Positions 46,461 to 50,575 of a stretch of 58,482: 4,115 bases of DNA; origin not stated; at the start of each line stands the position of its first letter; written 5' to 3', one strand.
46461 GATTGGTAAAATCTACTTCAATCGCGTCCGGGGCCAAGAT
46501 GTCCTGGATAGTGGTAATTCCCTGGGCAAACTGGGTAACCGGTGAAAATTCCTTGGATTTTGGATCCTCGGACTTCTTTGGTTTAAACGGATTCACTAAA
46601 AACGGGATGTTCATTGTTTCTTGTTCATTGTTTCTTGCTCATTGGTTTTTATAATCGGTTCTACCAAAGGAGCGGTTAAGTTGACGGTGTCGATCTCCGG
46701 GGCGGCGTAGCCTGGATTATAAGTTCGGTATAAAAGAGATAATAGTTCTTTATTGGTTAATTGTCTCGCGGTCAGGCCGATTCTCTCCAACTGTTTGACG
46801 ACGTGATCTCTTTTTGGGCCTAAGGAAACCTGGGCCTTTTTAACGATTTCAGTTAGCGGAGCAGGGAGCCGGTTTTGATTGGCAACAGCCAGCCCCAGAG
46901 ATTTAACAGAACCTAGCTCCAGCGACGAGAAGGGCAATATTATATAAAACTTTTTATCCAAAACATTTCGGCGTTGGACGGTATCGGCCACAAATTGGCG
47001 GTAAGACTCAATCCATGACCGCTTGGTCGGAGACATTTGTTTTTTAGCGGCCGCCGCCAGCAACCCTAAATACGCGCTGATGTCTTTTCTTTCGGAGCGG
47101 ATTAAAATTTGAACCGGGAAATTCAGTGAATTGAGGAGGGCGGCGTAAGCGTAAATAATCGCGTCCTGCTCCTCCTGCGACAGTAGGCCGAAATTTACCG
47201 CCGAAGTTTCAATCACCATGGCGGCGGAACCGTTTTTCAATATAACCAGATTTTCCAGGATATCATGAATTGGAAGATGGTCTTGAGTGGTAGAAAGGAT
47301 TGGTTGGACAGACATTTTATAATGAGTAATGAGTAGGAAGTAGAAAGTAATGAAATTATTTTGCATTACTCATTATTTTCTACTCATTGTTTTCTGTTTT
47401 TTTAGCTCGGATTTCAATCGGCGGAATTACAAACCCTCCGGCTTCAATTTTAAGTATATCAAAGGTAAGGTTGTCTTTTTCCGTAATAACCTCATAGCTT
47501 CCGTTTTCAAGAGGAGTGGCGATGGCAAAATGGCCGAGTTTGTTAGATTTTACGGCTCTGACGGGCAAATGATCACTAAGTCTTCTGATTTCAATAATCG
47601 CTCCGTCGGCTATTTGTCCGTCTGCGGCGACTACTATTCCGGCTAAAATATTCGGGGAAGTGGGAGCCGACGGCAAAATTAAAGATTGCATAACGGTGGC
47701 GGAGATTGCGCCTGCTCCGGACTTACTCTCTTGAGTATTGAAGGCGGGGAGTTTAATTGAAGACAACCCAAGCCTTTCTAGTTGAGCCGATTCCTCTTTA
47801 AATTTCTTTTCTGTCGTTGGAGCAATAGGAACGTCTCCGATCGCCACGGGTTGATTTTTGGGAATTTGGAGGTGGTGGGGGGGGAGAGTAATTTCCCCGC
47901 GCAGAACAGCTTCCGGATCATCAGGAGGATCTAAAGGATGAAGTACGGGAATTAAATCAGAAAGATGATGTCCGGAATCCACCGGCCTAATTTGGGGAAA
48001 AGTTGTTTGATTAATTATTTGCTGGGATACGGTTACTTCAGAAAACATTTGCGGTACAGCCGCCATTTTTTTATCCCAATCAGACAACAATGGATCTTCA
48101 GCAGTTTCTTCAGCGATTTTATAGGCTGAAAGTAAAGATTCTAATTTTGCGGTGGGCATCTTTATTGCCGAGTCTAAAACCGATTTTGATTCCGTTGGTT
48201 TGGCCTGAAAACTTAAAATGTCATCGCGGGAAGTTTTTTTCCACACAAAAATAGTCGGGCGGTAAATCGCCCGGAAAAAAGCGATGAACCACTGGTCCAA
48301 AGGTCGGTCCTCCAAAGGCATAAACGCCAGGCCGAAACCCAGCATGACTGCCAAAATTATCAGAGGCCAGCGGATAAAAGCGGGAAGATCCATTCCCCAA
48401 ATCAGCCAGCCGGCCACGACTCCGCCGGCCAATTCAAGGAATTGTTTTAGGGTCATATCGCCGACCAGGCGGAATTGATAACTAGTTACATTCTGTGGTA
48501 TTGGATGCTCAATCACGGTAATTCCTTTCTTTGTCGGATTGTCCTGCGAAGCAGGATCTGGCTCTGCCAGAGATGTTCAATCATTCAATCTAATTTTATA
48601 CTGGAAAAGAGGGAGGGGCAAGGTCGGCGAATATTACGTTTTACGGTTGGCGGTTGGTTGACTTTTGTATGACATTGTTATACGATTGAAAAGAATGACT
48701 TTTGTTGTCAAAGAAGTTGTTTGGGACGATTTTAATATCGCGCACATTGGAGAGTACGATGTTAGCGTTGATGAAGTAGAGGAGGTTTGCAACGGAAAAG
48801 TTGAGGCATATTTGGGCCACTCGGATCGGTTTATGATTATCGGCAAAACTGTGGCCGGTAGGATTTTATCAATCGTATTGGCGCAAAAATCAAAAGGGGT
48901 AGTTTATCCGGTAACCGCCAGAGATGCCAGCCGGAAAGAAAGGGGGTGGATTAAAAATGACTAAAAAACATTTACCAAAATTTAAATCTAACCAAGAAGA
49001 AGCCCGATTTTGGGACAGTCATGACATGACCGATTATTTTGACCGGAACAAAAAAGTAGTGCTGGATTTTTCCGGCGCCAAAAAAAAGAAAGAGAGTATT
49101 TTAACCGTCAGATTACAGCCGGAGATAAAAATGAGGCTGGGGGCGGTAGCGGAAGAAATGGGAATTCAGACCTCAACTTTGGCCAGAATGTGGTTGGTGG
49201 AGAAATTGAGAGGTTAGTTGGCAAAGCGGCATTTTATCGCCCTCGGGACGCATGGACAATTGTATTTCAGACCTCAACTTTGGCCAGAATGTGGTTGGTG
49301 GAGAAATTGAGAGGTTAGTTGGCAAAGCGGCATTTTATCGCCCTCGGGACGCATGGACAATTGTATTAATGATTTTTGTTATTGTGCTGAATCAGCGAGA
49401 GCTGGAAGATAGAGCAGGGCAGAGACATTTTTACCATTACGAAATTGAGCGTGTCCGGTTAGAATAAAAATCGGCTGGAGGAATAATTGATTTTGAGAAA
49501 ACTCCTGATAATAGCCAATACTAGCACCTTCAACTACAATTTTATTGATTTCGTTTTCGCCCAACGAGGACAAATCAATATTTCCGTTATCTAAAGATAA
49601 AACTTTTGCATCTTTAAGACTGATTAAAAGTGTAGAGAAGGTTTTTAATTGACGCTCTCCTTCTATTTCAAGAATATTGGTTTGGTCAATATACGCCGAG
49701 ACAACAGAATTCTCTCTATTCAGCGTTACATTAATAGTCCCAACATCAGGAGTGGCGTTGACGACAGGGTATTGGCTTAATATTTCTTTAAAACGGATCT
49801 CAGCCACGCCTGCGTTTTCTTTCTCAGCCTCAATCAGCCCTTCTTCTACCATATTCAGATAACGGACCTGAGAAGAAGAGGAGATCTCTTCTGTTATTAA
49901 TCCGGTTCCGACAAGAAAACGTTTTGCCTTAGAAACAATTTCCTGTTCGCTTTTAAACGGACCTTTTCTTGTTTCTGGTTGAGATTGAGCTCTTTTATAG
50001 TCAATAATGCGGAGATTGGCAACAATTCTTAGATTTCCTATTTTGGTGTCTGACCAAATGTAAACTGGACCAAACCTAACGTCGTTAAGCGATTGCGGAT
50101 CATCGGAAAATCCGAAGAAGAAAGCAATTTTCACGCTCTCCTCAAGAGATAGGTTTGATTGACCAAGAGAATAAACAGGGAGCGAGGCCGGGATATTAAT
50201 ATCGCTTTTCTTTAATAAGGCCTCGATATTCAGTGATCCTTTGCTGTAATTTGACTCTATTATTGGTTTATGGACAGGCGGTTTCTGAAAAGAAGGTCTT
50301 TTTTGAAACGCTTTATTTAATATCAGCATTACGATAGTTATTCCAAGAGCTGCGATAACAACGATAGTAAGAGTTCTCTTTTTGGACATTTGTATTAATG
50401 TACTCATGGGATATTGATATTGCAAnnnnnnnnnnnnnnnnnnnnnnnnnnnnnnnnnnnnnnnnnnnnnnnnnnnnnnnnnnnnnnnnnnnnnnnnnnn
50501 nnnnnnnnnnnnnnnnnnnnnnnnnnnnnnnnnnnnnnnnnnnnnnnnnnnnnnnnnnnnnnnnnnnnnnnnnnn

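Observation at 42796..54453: Compact T4SS-like module without a relaxase, next to oriC/dnaN and paired with a divergent wHTH-ComF-like gene: candidate DNA-uptake (ComB-like) apparatus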

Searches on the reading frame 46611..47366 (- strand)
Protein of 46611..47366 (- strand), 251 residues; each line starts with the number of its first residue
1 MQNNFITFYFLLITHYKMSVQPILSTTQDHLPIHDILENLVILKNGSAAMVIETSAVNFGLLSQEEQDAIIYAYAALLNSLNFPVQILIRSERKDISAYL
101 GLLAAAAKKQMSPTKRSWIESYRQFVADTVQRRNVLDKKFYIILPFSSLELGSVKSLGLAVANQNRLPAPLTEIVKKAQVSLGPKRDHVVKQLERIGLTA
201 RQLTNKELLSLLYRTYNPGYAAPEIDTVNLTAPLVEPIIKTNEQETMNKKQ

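Call 4: search_protein_families(library=pfam, proteins=[window:46611-47366:-], max_evalue=0.01)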
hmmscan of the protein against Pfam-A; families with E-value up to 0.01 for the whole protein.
window:46611-47366:- (251 aa): 0 families

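Call 5: search_protein_families(library=ncbifam, proteins=[window:46611-47366:-], max_evalue=0.01)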
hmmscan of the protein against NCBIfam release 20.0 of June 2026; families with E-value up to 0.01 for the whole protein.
window:46611-47366:- (251 aa): 3 families
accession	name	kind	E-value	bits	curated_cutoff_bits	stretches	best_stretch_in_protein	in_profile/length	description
NF041427.1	TrsD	subfamily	2.8e-10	40.3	200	1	25-217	13-200/201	TrsD/TraD family conjugative transfer protein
NF045975.1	VirB4_plasma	equivalog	9.5e-10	36.8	590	1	8-144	85-233/894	Mbov_0397 family ICE element conjugal transfer ATPase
NF045971.1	conju_CD1110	equivalog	3.2e-05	22.4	325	1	28-144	2-119/752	VirB4-like conjugal transfer ATPase, CD1110 family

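Call 39: search_protein_families(library=padloc, proteins=[window:46611-47366:-], max_evalue=0.01)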
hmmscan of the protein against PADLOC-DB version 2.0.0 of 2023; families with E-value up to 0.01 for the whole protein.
window:46611-47366:- (251 aa): 0 families

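Call 79: search_solved_structures(query=window:46611-47315:-, max_evalue=10)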
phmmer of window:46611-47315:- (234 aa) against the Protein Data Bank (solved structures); distinct sequences matched with E-value up to 10: 0.

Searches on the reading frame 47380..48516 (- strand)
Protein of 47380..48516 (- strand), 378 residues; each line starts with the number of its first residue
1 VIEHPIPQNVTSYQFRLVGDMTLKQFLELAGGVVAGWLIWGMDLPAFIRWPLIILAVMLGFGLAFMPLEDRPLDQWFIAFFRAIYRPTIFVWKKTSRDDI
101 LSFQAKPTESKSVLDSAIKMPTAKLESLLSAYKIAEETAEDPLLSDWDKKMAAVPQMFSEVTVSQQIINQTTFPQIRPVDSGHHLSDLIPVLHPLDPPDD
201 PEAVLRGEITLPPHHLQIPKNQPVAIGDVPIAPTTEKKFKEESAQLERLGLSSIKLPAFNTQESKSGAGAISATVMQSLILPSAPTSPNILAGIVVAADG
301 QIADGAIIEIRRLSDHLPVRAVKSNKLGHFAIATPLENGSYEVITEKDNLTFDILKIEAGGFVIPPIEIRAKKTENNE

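Call 4: search_protein_families(library=pfam, proteins=[window:47380-48516:-], max_evalue=0.01)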
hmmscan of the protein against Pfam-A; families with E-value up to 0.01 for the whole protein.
window:47380-48516:- (378 aa): 1 family
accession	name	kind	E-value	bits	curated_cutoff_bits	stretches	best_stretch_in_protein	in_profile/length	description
PF12666.12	PrgI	-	1.4e-06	29.2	27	1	5-87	1-86/91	PrgI family protein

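Call 5: search_protein_families(library=ncbifam, proteins=[window:47380-48516:-], max_evalue=0.01)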
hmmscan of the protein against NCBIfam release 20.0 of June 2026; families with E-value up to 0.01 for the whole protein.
window:47380-48516:- (378 aa): 0 families

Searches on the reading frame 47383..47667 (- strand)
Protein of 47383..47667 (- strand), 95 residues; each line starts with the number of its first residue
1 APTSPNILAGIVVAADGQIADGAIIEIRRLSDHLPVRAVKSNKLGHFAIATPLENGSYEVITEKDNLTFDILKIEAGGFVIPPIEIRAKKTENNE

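Call 78: search_solved_structures(query=window:47383-47667:-, max_evalue=10)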
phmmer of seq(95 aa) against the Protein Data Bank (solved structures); distinct sequences matched with E-value up to 10: 0.

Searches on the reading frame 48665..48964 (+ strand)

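Call 4: search_protein_families(library=pfam, proteins=[window:48665-48964:+], max_evalue=0.01)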
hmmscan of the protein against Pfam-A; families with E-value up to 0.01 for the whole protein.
window:48665-48964:+ (99 aa): 1 family
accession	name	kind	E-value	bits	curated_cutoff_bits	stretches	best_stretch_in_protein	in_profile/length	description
PF04365.19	BrnT_toxin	-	1.6e-05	25.6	34.5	1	26-92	8-77/77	Ribonuclease toxin, BrnT, of type II toxin-antitoxin system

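Call 5: search_protein_families(library=ncbifam, proteins=[window:48665-48964:+], max_evalue=0.01)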
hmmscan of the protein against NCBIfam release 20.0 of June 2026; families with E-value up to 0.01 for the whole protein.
window:48665-48964:+ (99 aa): 0 families

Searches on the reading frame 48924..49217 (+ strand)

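Call 4: search_protein_families(library=pfam, proteins=[window:48924-49217:+], max_evalue=0.01)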
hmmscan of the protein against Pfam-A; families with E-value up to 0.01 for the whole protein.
window:48924-49217:+ (97 aa): 2 families
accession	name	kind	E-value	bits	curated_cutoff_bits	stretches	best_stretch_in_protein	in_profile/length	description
PF12441.14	CopG_antitoxin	-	9.6e-15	55.5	28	1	15-93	1-78/79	CopG antitoxin of type II toxin-antitoxin system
PF04221.18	RelB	-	0.0047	17.3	22.4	1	58-91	2-35/82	RelB antitoxin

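Call 5: search_protein_families(library=ncbifam, proteins=[window:48924-49217:+], max_evalue=0.01)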
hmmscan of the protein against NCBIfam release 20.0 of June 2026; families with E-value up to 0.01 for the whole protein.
window:48924-49217:+ (97 aa): 3 families
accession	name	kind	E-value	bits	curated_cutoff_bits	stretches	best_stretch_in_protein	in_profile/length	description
NF047399.1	BrnA_antitoxin_add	equivalog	1.1e-05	25.5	60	1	21-95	2-70/70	type II toxin-antitoxin system BrnA family antitoxin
TIGR02384.1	RelB_DinJ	subfamily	0.0032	17.7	45.65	1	59-91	5-37/85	type II toxin-antitoxin system RelB/DinJ family antitoxin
NF048017.1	antitoxin_RelB_like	equivalog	0.0064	16.7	50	1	63-95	1-33/70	type II toxin-antitoxin system RelB family antitoxin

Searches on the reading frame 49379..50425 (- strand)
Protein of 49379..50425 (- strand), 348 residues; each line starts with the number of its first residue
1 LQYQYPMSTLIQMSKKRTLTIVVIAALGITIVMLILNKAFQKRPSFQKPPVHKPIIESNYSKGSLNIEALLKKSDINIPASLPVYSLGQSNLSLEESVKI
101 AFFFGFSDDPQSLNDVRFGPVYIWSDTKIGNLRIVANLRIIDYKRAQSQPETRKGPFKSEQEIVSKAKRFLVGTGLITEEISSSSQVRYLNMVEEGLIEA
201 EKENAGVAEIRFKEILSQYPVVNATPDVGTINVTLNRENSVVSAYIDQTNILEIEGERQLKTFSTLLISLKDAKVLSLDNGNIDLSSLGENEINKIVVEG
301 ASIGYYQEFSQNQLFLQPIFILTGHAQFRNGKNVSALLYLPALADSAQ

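Call 4: search_protein_families(library=pfam, proteins=[window:49379-50425:-], max_evalue=0.01)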
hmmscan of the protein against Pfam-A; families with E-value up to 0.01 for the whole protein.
window:49379-50425:- (348 aa): 0 families

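Call 5: search_protein_families(library=ncbifam, proteins=[window:49379-50425:-], max_evalue=0.01)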
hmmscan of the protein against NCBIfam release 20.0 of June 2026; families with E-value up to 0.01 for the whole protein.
window:49379-50425:- (348 aa): 0 families

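Call 12: find_encoding_contigs(protein=window:49379-50425:-, flank=10000, max_places=4)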
Protein window:49379-50425:- (348 aa): no gene with exactly this product is on record in the collection.

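Call 39: search_protein_families(library=padloc, proteins=[window:49379-50425:-], max_evalue=0.01)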
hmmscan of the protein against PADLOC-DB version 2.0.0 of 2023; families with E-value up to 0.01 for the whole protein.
window:49379-50425:- (348 aa): 0 families

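Call 44: find_homologous_proteins(query=window:49379-50425:-, max_evalue=0.001)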
Query window:49379-50425:- (348 aa): 9 proteins with E <= 0.001 among 4819 candidates.
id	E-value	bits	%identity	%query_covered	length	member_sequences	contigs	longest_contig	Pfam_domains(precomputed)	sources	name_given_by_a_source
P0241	1.9e-213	725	100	98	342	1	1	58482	-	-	-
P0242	1.6e-162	558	77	96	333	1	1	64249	-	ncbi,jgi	jgi:hypothetical protein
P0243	9.9e-134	464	65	96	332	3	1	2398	-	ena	-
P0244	4.5e-123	429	63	90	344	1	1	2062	-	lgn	-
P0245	9.8e-121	421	60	98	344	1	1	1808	-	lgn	-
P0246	2.5e-77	278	47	97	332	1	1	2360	-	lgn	-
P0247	2.3e-72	262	48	84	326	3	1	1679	-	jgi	-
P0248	1.9e-52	197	38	90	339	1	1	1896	-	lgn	-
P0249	4.9e-52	195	38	83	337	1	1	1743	-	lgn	-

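Call 60: predict_structure(alignment_id=A2)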
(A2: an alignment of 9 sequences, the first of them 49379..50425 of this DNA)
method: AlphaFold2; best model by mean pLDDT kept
length: 348 residues; sequences in the alignment: 9
mean_pLDDT: 78.5   pTM: 0.68
mean pLDDT of the five models: 78.5, 72.6, 65.6, 57.0, 56.9
residues with pLDDT >= 90: 108; 70-90: 158; 50-70: 48; < 50: 34
segments of 3 or more residues with pLDDT < 50: 1-5, 7-14, 41-52, 57-62
pLDDT, mean of each block of 10 residues (from residue 1): 43 56 77 67 42 49 70 90 81 89 92 82 92 89 78 78 92 78 78 74 90 84 71 90 86 85 92 81 71 89 82 77 91 89 69
secondary structure, 60 per line:
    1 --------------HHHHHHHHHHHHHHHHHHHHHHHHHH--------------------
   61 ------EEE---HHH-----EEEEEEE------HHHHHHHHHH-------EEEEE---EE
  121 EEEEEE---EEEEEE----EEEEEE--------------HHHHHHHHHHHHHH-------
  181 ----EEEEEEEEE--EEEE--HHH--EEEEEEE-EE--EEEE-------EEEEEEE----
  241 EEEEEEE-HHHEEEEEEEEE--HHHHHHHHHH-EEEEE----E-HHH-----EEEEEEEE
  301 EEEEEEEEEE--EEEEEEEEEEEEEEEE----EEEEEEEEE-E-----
elements in order: H15-40 E67-69 E81-87 H94-103 E111-115 E119-126 E130-135 E140-145 H160-173 E185-193 E196-199 E207-213 E219-222 E230-236 E241-247 E252-260 H263-272 E274-278 E293-310 E313-328 E333-341

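Call 65: fold_search(model_id=the predicted structure, library=pdb)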
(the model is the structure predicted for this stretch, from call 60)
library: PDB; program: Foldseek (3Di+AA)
matches with E <= 10: 1725; with E <= 0.001: 2
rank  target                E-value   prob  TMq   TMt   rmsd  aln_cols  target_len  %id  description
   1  2o3o_B                2.6e-06  1.00  0.40  0.54   7.9       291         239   15  Crystal Structure of the sensor histidine kinase regulator YycI from Bacillus subtitlis (released 2007-04-10)
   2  2o3o_F                5.1e-06  1.00  0.41  0.55   7.7       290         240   16  Crystal Structure of the sensor histidine kinase regulator YycI from Bacillus subtitlis (released 2007-04-10)
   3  3nt3_A                1.6e-02  0.21  0.11  0.17  18.0       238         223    8  CRYSTAL STRUCTURE OF LSSmKate2 red fluorescent proteins with large Stokes shift (released 2010-08-18)
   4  4k3y_C                2.3e-02  0.12  0.13  0.12  18.0       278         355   10  Crystal structure of a subtype N11 neuraminidase-like protein of A/flat-faced bat/Peru/033/2010 (H18N11) (released 2013-10-23)
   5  3pj5_A                2.4e-02  0.16  0.11  0.16  18.4       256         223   10  Crystal structure of far-red fluorescent protein Katushka crystallized at pH 5.0 (released 2011-05-25)
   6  4k3y_A                2.4e-02  0.16  0.11  0.11  15.7       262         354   11  Crystal structure of a subtype N11 neuraminidase-like protein of A/flat-faced bat/Peru/033/2010 (H18N11) (released 2013-10-23)
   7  3nt3_C                2.8e-02  0.14  0.11  0.16  19.3       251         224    7  CRYSTAL STRUCTURE OF LSSmKate2 red fluorescent proteins with large Stokes shift (released 2010-08-18)
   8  4zs8_A                3.5e-02  0.11  0.10  0.14  18.4       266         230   10  Crystal structure of ligand-free, full length DasR (released 2016-06-08)
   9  2c9j_F                3.7e-02  0.10  0.09  0.13  18.9       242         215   10  Structure of the fluorescent protein cmFP512 at 1.35A from Cerianthus membranaceus (released 2006-10-30)
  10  4mc7_A                3.9e-02  0.20  0.12  0.12  15.6       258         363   10  Crystal structure of a subtype N11 neuraminidase-like protein of A/flat-faced bat/Peru/033/2010 (H18N11) (released 2013-10-23)
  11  3bx9_A                3.9e-02  0.12  0.10  0.15  19.2       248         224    9  Monomeric Far-red Fluorescent Protein mKate Crystallized at pH 2.0 (released 2008-07-22)
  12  3m24_D                4.6e-02  0.13  0.11  0.15  17.5       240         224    9  Crystal structure of TagBFP fluorescent protein (released 2010-05-26)
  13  3svo_A                4.6e-02  0.10  0.10  0.14  18.4       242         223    7  Crystal structure of mKate mutant S158A/S143C at pH 10.0 (released 2011-09-14)
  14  4qfw_B                4.6e-02  0.06  0.10  0.12  19.2       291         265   10  Crystal structure of acyl-CoA thioesterase tesB from Yersinia pestis (released 2014-06-04)
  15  4edo_A                4.9e-02  0.14  0.11  0.17  17.4       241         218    9  Crystal structure of far-red fluorescent protein eqFP650 (released 2012-09-05)
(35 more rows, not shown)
